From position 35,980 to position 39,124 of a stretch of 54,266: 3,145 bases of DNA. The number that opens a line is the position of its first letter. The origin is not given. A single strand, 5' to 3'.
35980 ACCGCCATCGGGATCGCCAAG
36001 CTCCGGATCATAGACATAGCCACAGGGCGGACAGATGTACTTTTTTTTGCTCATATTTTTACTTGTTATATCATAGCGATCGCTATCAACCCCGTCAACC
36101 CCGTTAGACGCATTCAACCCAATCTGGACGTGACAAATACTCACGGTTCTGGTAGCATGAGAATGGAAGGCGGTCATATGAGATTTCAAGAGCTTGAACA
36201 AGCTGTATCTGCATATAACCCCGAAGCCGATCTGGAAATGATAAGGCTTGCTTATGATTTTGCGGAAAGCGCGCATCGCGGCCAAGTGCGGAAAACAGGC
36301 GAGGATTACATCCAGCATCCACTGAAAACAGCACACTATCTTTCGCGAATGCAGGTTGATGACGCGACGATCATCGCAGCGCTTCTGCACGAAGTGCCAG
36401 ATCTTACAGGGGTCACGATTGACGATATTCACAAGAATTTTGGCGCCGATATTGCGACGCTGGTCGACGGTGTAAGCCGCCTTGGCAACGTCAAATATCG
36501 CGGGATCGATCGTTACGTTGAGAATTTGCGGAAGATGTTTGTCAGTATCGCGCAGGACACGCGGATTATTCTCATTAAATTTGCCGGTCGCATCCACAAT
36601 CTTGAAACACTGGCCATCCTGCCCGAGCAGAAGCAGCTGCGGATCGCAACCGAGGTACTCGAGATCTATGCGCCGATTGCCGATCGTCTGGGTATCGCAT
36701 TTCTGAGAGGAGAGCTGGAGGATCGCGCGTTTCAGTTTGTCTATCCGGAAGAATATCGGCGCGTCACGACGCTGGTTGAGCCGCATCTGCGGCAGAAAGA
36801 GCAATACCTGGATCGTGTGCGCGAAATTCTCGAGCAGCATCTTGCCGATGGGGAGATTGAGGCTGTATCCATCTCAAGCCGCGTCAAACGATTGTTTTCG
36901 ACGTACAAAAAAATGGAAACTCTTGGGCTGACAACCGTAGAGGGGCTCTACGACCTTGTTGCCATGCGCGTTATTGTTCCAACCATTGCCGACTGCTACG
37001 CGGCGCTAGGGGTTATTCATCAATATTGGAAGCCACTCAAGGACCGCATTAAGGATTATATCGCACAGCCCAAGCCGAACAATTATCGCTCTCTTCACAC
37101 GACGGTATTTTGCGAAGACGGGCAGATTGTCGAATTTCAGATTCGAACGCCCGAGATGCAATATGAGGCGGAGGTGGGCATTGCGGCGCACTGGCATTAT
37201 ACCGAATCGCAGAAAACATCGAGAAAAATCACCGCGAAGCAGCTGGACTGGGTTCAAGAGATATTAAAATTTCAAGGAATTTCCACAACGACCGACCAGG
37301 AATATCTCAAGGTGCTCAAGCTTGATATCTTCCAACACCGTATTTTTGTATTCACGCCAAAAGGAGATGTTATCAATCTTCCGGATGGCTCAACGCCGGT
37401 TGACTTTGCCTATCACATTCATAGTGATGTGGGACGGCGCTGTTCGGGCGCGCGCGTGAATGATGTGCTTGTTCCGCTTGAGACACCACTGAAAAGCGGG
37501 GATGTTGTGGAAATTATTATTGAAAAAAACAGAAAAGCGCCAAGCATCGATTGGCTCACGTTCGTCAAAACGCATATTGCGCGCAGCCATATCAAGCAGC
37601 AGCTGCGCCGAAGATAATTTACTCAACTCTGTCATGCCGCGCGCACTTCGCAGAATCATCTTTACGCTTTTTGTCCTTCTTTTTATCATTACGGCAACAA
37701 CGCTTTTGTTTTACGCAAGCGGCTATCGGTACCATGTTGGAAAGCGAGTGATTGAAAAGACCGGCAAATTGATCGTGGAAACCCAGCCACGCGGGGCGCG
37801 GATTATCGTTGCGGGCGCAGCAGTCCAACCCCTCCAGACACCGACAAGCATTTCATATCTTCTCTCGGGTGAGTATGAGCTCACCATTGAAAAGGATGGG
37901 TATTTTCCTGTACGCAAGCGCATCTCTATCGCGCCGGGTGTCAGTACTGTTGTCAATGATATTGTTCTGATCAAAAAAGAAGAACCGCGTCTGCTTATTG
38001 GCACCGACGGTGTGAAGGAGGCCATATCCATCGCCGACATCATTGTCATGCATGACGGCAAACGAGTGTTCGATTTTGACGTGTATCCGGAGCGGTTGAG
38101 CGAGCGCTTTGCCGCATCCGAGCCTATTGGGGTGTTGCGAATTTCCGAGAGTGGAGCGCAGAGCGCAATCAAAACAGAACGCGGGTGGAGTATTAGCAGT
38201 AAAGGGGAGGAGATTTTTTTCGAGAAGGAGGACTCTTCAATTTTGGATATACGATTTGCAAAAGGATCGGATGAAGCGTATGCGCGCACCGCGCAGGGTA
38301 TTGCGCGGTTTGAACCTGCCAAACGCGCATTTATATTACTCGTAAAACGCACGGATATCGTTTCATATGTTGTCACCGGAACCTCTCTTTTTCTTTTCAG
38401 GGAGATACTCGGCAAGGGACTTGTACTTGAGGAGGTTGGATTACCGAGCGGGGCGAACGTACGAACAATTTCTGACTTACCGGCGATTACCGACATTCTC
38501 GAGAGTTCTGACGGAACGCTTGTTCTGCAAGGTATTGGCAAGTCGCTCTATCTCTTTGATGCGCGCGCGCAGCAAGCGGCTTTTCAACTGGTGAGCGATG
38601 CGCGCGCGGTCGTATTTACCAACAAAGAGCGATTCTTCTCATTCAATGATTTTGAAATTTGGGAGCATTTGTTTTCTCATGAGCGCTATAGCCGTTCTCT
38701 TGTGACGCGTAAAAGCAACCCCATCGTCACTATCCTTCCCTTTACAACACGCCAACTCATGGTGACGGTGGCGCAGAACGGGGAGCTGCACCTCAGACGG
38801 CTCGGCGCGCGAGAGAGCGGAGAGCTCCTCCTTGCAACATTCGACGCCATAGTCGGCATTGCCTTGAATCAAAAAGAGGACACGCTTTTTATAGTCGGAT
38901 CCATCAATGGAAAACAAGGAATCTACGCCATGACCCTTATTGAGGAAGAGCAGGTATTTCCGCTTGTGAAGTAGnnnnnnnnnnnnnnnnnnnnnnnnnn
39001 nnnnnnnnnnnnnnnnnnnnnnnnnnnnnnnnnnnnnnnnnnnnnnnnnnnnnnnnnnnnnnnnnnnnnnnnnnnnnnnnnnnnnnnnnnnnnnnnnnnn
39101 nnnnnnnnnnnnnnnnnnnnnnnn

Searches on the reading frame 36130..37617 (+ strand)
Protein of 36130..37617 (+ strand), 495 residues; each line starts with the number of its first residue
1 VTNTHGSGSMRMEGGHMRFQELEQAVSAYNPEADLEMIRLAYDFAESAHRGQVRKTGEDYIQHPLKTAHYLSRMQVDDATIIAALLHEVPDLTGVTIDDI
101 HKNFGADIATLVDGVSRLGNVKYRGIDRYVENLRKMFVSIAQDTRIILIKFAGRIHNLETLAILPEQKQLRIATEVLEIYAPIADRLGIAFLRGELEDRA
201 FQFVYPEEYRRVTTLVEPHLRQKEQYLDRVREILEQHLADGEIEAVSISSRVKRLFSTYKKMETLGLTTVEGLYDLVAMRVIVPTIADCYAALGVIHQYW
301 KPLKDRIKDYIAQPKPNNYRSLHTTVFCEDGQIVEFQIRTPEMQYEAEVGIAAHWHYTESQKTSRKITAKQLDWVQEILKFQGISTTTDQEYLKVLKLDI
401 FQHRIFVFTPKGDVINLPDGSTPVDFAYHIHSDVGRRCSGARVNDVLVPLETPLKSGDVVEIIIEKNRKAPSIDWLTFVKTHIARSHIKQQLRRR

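Call 37: search_protein_families(library=pfam, proteins=[window:36130-37617:+], max_evalue=0.001)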
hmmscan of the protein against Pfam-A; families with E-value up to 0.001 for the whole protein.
window:36130-37617:+ (495 aa): 3 families
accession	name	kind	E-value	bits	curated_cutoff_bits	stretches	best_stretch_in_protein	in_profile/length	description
PF13328.12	HD_4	-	6.4e-44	149.9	27.2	1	41-189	1-155/156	HD domain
PF04607.23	RelA_SpoT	-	1.1e-35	122.8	27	1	250-361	1-112/113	Region found in RelA / SpoT proteins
PF02824.27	TGS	-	1.1e-24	86.7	22.2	1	405-463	1-59/60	TGS domain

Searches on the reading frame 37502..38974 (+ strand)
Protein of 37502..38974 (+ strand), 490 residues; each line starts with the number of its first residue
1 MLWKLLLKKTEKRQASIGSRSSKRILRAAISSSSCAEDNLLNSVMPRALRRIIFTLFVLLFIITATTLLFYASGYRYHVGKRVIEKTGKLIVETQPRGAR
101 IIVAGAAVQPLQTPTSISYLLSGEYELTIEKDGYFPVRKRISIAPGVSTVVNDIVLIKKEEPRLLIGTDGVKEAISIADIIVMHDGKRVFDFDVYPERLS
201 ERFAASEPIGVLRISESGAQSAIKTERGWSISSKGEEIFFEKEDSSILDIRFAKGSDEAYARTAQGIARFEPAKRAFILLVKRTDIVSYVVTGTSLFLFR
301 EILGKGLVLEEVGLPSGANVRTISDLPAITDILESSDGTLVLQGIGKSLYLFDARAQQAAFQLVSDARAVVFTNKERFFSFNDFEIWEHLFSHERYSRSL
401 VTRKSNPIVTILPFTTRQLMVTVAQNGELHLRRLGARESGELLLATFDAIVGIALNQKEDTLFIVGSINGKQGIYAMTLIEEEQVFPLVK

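Call 37: search_protein_families(library=pfam, proteins=[window:37502-38974:+], max_evalue=0.001)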
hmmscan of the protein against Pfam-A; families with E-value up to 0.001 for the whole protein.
window:37502-38974:+ (490 aa): 1 family
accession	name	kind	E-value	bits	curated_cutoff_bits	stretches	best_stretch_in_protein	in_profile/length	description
PF08308.17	PEGA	-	7.1e-10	39.1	20.8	1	88-149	2-61/71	PEGA domain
